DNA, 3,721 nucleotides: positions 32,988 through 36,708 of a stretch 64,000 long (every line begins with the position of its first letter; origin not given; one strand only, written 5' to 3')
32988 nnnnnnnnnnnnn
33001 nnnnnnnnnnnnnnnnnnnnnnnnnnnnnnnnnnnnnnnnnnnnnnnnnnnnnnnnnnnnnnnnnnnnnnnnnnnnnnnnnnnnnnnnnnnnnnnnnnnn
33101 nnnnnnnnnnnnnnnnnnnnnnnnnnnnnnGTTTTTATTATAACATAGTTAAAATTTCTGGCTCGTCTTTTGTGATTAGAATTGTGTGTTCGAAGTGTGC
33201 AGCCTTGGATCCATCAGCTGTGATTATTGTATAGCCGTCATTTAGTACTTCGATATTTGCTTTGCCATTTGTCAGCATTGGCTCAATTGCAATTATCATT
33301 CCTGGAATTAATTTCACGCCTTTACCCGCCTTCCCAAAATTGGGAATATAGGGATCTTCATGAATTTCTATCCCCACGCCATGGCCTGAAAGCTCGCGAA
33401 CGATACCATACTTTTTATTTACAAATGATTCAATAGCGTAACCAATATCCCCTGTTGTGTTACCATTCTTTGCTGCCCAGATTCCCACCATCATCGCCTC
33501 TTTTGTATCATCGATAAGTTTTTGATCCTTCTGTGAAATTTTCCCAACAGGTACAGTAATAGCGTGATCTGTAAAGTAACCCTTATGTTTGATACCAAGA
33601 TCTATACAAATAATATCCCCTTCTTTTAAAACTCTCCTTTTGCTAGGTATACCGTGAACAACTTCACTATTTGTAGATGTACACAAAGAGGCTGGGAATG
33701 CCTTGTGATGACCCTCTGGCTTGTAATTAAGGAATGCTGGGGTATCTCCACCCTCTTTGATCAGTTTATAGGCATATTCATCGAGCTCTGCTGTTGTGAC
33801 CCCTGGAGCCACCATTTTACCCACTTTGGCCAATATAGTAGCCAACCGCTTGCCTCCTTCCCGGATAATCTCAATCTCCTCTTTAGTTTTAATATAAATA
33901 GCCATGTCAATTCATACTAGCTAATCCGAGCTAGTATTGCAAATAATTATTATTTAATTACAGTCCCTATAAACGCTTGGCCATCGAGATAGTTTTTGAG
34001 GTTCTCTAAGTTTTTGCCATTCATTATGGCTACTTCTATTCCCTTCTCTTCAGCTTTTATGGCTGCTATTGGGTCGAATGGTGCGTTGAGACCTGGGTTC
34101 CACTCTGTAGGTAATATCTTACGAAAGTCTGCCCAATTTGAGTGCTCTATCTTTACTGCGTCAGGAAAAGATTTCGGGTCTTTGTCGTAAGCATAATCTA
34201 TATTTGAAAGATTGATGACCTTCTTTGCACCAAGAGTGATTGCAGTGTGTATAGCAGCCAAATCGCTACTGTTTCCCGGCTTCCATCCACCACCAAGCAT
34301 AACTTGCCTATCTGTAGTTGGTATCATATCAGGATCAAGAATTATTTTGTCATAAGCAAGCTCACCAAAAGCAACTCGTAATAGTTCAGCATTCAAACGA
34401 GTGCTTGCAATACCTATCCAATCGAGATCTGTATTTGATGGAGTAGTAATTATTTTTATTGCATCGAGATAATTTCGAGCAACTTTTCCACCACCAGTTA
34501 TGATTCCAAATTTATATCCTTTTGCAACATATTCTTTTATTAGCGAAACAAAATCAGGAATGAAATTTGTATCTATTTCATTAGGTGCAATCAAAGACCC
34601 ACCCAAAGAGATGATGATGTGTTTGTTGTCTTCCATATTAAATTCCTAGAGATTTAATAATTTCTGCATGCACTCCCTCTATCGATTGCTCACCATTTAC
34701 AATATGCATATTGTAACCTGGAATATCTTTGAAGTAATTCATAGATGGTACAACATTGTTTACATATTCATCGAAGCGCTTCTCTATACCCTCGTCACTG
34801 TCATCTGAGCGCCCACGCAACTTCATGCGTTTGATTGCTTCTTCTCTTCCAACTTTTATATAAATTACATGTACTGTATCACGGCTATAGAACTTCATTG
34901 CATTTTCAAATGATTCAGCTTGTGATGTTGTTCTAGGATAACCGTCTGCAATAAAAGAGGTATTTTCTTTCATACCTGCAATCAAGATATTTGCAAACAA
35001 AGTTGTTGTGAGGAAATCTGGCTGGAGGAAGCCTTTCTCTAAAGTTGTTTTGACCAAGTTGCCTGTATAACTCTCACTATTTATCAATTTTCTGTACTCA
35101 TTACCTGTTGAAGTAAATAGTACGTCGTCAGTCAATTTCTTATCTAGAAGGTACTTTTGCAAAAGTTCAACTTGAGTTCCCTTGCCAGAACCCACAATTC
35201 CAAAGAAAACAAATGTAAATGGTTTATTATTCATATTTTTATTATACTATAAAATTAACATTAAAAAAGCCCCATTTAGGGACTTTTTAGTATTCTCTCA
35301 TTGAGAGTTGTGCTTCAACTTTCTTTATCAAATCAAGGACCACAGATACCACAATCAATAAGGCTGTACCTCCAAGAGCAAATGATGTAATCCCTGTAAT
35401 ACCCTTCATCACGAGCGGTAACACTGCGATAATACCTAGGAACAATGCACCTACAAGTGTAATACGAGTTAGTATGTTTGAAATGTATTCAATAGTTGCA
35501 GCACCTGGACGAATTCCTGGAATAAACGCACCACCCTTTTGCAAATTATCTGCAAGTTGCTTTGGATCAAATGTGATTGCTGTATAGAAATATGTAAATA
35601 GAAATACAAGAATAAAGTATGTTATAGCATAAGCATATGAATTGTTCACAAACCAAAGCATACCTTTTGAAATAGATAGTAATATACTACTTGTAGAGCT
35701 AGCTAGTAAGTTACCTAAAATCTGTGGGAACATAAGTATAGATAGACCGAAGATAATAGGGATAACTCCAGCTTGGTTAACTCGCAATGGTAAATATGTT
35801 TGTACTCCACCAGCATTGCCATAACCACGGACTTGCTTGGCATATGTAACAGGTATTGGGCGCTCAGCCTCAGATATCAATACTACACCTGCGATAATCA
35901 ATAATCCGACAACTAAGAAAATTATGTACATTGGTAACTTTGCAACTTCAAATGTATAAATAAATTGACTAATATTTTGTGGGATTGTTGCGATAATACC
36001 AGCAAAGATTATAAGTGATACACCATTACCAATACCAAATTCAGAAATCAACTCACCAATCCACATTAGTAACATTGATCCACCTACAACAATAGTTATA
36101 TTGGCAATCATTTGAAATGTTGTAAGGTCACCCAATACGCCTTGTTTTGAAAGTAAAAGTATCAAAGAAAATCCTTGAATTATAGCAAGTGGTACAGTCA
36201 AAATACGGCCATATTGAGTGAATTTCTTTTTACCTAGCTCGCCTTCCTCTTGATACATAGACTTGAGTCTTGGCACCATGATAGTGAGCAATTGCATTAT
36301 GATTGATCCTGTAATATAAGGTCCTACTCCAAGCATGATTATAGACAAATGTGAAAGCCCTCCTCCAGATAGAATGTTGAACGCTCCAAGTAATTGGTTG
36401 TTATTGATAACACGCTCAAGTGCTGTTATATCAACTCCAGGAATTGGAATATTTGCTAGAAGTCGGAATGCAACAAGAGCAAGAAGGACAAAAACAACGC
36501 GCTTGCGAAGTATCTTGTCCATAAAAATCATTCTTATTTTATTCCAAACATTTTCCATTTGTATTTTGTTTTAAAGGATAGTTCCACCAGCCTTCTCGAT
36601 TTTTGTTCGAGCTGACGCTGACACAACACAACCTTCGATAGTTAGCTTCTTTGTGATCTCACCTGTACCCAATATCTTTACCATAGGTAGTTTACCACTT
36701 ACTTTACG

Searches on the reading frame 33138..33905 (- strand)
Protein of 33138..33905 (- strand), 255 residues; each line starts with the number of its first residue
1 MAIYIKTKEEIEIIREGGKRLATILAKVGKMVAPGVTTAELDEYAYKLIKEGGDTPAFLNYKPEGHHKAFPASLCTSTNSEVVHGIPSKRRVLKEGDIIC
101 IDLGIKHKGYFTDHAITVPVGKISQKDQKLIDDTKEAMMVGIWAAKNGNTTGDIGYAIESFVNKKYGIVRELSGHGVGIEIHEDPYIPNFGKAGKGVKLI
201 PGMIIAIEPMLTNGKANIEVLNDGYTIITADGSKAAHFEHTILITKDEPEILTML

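Call 70: search_protein_families(library=pfam, proteins=[window:33138-33905:-], max_evalue=0.001)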
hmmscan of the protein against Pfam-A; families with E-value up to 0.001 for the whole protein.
window:33138-33905:- (255 aa): 1 family
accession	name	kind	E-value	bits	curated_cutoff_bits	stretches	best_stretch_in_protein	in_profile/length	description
PF00557.29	Peptidase_M24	-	5.4e-47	160.7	23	1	12-246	1-208/208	Metallopeptidase family M24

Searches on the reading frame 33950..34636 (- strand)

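Call 70: search_protein_families(library=pfam, proteins=[window:33950-34636:-], max_evalue=0.001)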
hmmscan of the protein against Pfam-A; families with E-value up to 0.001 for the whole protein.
window:33950-34636:- (228 aa): 1 family
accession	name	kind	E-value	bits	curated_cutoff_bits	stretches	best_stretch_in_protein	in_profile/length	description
PF00696.33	AA_kinase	-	4.9e-25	89.1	24.9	1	7-206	3-234/234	Amino acid kinase family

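Call 105: search_protein_families(library=ncbifam, proteins=[window:33950-34636:-], max_evalue=0.00001)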
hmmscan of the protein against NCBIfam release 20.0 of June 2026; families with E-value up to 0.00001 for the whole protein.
window:33950-34636:- (228 aa): 4 families
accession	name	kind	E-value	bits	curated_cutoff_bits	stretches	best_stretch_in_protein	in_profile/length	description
TIGR02076.1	pyrH_arch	equivalog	8.9e-51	172.6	158.05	1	7-227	1-221/222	UMP kinase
TIGR02075.1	pyrH_bact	equivalog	5.4e-14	52.4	243.9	1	5-98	2-95/233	UMP kinase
NF040647.1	IPPK_Arch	equivalog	1.1e-11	44.5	120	1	127-227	157-259/259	isopentenyl phosphate kinase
TIGR01027.1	proB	equivalog_domain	2.2e-06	27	186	0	125-226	147-250/363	glutamate 5-kinase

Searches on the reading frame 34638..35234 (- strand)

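Call 70: search_protein_families(library=pfam, proteins=[window:34638-35234:-], max_evalue=0.001)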
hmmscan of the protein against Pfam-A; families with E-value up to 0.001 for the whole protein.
window:34638-35234:- (198 aa): 4 families
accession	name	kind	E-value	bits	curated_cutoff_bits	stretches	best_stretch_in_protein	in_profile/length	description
PF00406.28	ADK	-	4.9e-25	88.9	26.8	1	11-170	2-148/151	Adenylate kinase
PF13207.12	AAA_17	-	7.9e-14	52.5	27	1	11-150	1-135/136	AAA domain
PF02223.23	Thymidylate_kin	-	7.9e-07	29.4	27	0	123-192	121-185/185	Thymidylate kinase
PF01712.25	dNK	-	0.00033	20.9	27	0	109-152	113-153/203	Deoxynucleoside kinase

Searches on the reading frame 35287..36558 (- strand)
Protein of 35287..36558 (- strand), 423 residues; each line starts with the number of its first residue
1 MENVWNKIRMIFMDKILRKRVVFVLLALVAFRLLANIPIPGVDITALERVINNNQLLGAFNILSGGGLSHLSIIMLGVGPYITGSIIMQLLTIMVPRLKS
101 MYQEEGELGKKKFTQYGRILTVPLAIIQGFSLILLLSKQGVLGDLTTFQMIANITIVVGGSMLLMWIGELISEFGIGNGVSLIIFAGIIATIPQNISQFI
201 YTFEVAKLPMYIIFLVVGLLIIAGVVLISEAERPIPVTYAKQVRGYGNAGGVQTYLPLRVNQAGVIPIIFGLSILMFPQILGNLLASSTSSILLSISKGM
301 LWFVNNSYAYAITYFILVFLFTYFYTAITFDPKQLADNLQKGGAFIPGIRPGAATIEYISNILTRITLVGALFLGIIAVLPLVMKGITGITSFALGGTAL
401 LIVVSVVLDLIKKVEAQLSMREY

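Call 70: search_protein_families(library=pfam, proteins=[window:35287-36558:-], max_evalue=0.001)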
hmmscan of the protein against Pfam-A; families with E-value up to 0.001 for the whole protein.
window:35287-36558:- (423 aa): 1 family
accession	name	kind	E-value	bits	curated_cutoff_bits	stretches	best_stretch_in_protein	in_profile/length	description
PF00344.25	SecY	-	1.7e-98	330.2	32.2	1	72-410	1-305/306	SecY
